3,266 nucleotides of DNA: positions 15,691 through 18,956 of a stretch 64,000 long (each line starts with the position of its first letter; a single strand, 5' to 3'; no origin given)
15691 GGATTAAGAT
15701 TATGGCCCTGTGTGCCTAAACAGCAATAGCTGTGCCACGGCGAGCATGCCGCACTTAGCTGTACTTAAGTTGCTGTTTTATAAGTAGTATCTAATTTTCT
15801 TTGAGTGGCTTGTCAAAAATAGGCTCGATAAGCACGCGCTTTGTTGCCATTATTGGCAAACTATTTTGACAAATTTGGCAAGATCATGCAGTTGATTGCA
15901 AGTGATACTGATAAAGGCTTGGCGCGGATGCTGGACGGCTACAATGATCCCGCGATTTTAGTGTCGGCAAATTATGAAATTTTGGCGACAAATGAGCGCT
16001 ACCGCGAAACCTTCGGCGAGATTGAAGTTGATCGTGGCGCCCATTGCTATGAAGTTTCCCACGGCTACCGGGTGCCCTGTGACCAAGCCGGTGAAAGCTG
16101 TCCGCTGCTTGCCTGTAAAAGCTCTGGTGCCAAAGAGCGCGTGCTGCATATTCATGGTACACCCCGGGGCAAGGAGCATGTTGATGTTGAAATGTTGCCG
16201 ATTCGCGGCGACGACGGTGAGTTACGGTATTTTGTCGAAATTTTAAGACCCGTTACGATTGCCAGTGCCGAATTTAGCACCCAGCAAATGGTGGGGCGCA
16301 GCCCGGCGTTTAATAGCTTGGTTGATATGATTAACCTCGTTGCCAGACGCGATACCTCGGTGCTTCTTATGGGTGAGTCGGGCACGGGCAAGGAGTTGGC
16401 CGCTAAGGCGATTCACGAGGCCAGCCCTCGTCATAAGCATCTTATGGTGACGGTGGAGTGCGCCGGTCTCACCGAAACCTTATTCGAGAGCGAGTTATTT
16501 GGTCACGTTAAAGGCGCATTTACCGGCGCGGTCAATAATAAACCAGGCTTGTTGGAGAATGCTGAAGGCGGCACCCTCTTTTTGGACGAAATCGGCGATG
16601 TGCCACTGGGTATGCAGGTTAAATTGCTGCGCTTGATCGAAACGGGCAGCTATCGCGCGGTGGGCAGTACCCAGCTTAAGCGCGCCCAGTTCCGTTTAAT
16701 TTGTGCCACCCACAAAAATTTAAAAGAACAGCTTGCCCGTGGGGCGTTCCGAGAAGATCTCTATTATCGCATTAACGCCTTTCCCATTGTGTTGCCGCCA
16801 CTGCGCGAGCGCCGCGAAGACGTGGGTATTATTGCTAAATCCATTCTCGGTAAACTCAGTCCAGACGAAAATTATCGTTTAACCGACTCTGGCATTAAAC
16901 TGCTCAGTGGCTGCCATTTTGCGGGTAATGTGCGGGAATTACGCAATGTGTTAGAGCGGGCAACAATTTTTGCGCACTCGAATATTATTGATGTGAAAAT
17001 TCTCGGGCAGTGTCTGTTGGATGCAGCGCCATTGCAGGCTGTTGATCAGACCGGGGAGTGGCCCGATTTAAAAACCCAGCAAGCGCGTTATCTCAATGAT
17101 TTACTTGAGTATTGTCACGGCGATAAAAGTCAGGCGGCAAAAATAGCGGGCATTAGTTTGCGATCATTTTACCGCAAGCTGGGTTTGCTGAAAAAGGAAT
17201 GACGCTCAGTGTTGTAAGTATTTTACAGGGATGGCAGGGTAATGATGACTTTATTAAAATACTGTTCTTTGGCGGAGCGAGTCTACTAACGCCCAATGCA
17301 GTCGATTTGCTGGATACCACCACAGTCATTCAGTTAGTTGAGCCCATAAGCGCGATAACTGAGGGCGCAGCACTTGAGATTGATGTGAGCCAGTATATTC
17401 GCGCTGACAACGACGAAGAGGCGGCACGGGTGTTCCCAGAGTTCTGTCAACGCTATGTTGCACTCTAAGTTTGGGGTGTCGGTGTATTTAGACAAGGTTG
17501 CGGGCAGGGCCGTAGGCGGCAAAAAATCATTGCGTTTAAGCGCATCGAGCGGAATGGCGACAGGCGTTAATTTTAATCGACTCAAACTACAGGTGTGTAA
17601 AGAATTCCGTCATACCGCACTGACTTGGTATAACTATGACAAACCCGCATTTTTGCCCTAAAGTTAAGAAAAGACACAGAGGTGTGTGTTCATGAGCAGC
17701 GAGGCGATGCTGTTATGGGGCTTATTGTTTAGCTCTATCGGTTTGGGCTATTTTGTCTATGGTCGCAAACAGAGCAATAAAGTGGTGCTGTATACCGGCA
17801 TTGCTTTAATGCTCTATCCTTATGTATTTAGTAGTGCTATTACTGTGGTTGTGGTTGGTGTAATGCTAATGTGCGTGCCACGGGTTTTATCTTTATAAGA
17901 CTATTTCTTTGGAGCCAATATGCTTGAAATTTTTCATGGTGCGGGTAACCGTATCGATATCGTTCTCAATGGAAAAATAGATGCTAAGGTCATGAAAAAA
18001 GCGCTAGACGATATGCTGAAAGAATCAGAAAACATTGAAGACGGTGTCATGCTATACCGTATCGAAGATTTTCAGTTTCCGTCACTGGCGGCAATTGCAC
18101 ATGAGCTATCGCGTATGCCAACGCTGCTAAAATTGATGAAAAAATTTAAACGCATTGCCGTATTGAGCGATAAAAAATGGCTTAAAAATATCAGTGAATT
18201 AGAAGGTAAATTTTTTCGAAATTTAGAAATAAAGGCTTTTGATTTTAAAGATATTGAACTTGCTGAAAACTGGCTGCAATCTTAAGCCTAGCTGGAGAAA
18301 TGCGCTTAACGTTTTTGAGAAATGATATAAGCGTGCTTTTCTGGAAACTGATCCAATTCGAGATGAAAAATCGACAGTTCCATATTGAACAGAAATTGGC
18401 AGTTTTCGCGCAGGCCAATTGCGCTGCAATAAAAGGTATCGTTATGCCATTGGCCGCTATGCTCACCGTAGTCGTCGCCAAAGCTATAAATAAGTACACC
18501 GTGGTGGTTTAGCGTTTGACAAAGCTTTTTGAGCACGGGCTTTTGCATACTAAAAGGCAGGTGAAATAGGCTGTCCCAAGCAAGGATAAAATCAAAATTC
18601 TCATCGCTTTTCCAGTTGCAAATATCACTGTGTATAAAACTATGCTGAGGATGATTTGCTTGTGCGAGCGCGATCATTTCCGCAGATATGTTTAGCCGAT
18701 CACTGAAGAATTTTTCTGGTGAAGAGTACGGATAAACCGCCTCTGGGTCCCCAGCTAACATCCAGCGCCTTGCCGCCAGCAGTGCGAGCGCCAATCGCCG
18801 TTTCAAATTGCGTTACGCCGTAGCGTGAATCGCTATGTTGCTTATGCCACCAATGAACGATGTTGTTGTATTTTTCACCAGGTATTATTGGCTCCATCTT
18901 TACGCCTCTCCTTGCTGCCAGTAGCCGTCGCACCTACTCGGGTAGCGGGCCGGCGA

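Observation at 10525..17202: Candidate polysulfide-sensing sigma54 module coupling a CIO-type bd oxidase to persulfide dioxygenase and SulP, without SQR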

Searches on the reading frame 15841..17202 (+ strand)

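Call 3: search_protein_families(library=pfam, proteins=[window:15841-17202:+])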
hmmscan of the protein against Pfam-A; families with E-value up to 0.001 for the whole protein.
window:15841-17202:+ (453 aa): 10 families
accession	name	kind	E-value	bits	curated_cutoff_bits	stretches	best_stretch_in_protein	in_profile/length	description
PF00158.32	Sigma54_activat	-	3.3e-64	216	20.2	1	150-316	1-167/168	Sigma-54 interaction domain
PF14532.12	Sigma54_activ_2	-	4.3e-20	72.8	25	1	151-321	1-138/138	Sigma-54 interaction domain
PF25601.1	AAA_lid_14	-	2.4e-14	53.3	27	1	322-396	1-78/87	AAA+ ATPase lid domain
PF08448.16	PAS_4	-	1.3e-07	32.2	23.1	1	32-140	2-107/110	PAS fold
PF07728.20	AAA_5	-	1.4e-06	28.8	22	1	174-293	2-124/139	AAA domain (dynein-related subfamily)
PF02954.25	HTH_8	-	2.3e-06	27.6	22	1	415-447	7-39/42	Bacterial regulatory protein, Fis family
PF07724.20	AAA_2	-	1.8e-05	25.3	27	1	172-289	4-122/166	AAA domain (Cdc48 subfamily)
PF13191.12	AAA_16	-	0.00023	22.2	32.6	1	150-226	2-85/167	AAA ATPase domain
PF00004.35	AAA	-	0.00062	20.7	21.2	0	174-304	1-124/131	ATPase family associated with various cellular activities (AAA)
PF01078.27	Mg_chelatase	-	0.00098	19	20.3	0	171-271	22-135/207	Magnesium chelatase, subunit ChlI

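Call 4: search_protein_families(library=ncbifam, proteins=[window:15841-17202:+])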
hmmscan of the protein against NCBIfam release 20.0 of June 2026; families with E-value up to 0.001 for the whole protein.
window:15841-17202:+ (453 aa): 28 families (the best 25 are shown)
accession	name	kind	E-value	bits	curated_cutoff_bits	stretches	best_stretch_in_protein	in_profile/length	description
TIGR01817.1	nifA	equivalog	4.2e-92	309.6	528.85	1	142-386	190-436/534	nif-specific transcriptional activator NifA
NF038308.1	RNA_repair_RtcR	equivalog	9.6e-88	295.3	650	1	141-404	173-448/530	RNA repair transcriptional activator RtcR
NF003451.0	PRK05022.1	equivalog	2.6e-82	277.2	476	1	144-395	186-441/512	nitric oxide reductase transcriptional regulator NorR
NF041552.1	TF_PrdR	equivalog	5.2e-82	276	795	1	144-447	264-573/577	sigma-54 dependent transcriptional regulator PrdR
TIGR02915.1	PEP_resp_reg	equivalog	1.1e-76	258.5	502.6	1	143-445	134-437/445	PEP-CTERM-box response regulator transcription factor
NF011695.0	PRK15115.1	equivalog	4.3e-76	256.5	763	1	139-447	126-433/445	two-component system response regulator GlrR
TIGR01818.1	ntrC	equivalog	1.2e-75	255.1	558.6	1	145-422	131-411/463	nitrogen regulation protein NR(I)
NF008469.0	PRK11361.1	equivalog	8.8e-75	252.1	714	1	141-447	136-451/461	acetoacetate metabolism transcriptional regulator AtoC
NF041946.1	LuxO_transreg_Vib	equivalog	1.7e-74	251.3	800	1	145-401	130-389/463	quorum-sensing sigma-54 dependent transcriptional regulator LuxO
TIGR02329.1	propionate_PrpR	equivalog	1.1e-72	245.4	499.2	1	144-447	208-524/526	propionate catabolism operon regulatory protein PrpR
NF011953.0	PRK15424.1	equivalog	5e-71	239.9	703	1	145-448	216-532/538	propionate catabolism operon regulatory protein PrpR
NF007689.0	PRK10365.1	equivalog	2.5e-70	237.5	760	1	142-447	133-439/441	sigma-54-dependent response regulator transcription factor ZraR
NF011958.0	PRK15429.1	equivalog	1.7e-69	235.2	830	1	148-430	379-665/692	formate hydrogenlyase transcriptional activator FlhA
NF050807.1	TransRegFlbDCaul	equivalog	7.9e-69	232.6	750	1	146-448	116-436/454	sigma-54-dependent transcriptional regulator FlbD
TIGR02974.1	phageshock_pspF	equivalog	1.2e-67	228.6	443.55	1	150-378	1-233/336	phage shock protein operon transcriptional activator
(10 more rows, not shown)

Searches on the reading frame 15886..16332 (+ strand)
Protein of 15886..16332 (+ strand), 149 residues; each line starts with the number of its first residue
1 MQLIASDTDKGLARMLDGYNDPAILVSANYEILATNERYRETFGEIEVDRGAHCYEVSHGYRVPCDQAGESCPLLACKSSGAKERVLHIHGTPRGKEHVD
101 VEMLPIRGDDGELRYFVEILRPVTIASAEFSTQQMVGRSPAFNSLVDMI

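Call 38: search_dna_similar(query=window:15886-16332:+, collection=plasmids, mode=protein, max_evalue=0.00001, max_rows=30)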
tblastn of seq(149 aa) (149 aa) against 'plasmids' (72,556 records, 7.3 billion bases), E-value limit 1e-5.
Records with a match: 5; places in all: 5; records where one place covers at least 80% of the query: 5.
Best place of each record, by identity: <60% 5.
By first word of the organism name: Pseudoalteromonas 3; Cupriavidus 2.
By predicted mobility (MOB-suite, as given by PLSDB): non-mobilizable 3; mobilizable 2.
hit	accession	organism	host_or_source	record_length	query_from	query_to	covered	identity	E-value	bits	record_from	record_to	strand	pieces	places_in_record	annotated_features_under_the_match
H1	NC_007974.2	Cupriavidus metallidurans CH34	-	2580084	8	149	95%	46.9%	3e-32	127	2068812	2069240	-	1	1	none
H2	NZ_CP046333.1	Cupriavidus metallidurans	sedimentation pond in a zinc factory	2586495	8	149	95%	46.9%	3e-32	127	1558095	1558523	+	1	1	none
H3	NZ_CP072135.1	Pseudoalteromonas xiamenensis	mangrove sediment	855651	15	149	91%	42.3%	2e-20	122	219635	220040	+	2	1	sigma-54 dependent transcriptional regulator | hypothetical protein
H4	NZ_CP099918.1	Pseudoalteromonas xiamenensis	Anadara tuberculosa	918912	15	149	91%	41.9%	7e-27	111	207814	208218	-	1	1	sigma 54-interacting transcriptional regulator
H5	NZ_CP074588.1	Pseudoalteromonas piscicida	mixed culture,water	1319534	4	149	98%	38.1%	1e-26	110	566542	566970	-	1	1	none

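Call 39: get_annotated_region(hit=H1, flank=7000)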
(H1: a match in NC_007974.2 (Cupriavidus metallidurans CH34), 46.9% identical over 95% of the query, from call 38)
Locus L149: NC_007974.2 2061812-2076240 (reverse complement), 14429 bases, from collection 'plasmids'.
description: Cupriavidus metallidurans CH34 megaplasmid, complete sequence
organism: Cupriavidus metallidurans CH34 (NCBI taxid 266264)
taxonomy: Bacteria; Pseudomonadota; Betaproteobacteria; Burkholderiales; Burkholderiaceae; Cupriavidus; Cupriavidus metallidurans; Cupriavidus metallidurans CH34
host: -; source: -; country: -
typing (MOB-suite, as given by PLSDB): mobilizable; replicon rep_cluster_104,rep_cluster_1581,rep_cluster_80; relaxase MOBP,MOBP
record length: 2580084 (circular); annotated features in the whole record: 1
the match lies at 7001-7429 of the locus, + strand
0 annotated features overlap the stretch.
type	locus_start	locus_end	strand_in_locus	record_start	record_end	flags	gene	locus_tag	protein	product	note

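Call 41: search_protein_families(library=ncbifam, proteins=[L149:5894-6859:-, L149:4570-5862:-, L149:3286-4500:-, L149:251-1585:-], max_evalue=1e-10)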
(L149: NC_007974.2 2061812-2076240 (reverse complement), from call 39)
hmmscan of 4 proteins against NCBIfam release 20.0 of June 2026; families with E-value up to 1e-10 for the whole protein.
L149:5894-6859:- (321 aa): 5 families
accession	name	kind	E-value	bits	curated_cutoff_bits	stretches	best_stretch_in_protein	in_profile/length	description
NF040641.1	bifunc_ST_SDO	equivalog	1.1e-116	390.2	625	1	29-321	137-423/423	bifunctional sulfur transferase/dioxygenase Blh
TIGR03413.1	GSH_gloB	equivalog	4e-21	75.5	200.8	1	78-258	28-181/248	hydroxyacylglutathione hydrolase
NF033105.1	bla_subclass_B3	equivalog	5.6e-15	55.3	240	1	78-190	43-160/257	subclass B3 metallo-beta-lactamase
NF041804.1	MBL_fold_SolJ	exception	9.5e-12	44.6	350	0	48-242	20-181/224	solanimycin biosynthesis MBL-fold hydrolase SolJ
NF012229.1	bla_class_B_core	domain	1.3e-11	44.8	100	1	78-184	36-137/139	metallo-beta-lactamase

L149:4570-5862:- (430 aa): 1 family
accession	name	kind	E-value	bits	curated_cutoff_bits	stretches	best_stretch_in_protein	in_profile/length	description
NF049943.1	SQR_III_seleno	exception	1.7e-53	182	525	1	22-427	2-400/406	type III sulfide quinone reductase, selenoprotein subtype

L149:3286-4500:- (404 aa): 3 families
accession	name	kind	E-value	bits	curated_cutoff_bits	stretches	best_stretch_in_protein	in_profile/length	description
TIGR00880.1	2_A_01_02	superfamily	5.3e-19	68.7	131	0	64-196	11-140/141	multidrug resistance protein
TIGR00881.1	2A0104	subfamily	6.1e-12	45.2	407.75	0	257-398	34-176/379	phosphoglycerate transporter protein PgtP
TIGR00891.1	2A0112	subfamily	3.4e-11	42.8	552.9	0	100-200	95-194/405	sialate:H+ symport family MFS transporter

L149:251-1585:- (444 aa): 0 families

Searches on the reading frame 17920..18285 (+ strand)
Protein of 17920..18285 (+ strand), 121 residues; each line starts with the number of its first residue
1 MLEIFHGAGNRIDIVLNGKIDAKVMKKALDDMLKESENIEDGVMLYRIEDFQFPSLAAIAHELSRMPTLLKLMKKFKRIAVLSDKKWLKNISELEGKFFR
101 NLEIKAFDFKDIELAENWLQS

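Call 3: search_protein_families(library=pfam, proteins=[window:17920-18285:+])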
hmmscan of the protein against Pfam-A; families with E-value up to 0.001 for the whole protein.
window:17920-18285:+ (121 aa): 1 family
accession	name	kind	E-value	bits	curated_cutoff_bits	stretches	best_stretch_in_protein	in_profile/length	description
PF11964.13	SpoIIAA-like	-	1.9e-16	61.1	25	1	12-120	2-106/106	SpoIIAA-like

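Call 4: search_protein_families(library=ncbifam, proteins=[window:17920-18285:+])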
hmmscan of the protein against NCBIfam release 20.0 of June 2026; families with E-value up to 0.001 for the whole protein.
window:17920-18285:+ (121 aa): 0 families

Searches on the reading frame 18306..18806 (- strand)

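Call 3: search_protein_families(library=pfam, proteins=[window:18306-18806:-])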
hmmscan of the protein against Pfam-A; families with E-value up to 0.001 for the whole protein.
window:18306-18806:- (166 aa): 2 families
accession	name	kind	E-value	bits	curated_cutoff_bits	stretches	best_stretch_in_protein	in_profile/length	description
PF13649.12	Methyltransf_25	-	1.8e-06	29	27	1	39-103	28-97/97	Methyltransferase domain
PF08241.18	Methyltransf_11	-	4.2e-05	24.6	21.2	1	38-106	24-94/95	Methyltransferase domain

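Call 4: search_protein_families(library=ncbifam, proteins=[window:18306-18806:-])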
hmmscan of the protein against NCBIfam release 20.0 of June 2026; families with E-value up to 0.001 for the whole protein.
window:18306-18806:- (166 aa): 3 families
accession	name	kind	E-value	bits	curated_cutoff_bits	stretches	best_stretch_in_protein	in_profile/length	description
NF002463.0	PRK01683.1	equivalog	2.8e-08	33.7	297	1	40-118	63-139/258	trans-aconitate 2-methyltransferase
TIGR02021.1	BchM-ChlM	equivalog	0.0006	19.3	158.9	1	39-107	83-155/218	magnesium protoporphyrin IX methyltransferase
TIGR02072.1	BioC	equivalog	0.00079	19.3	184.95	0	38-108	64-133/244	malonyl-ACP O-methyltransferase BioC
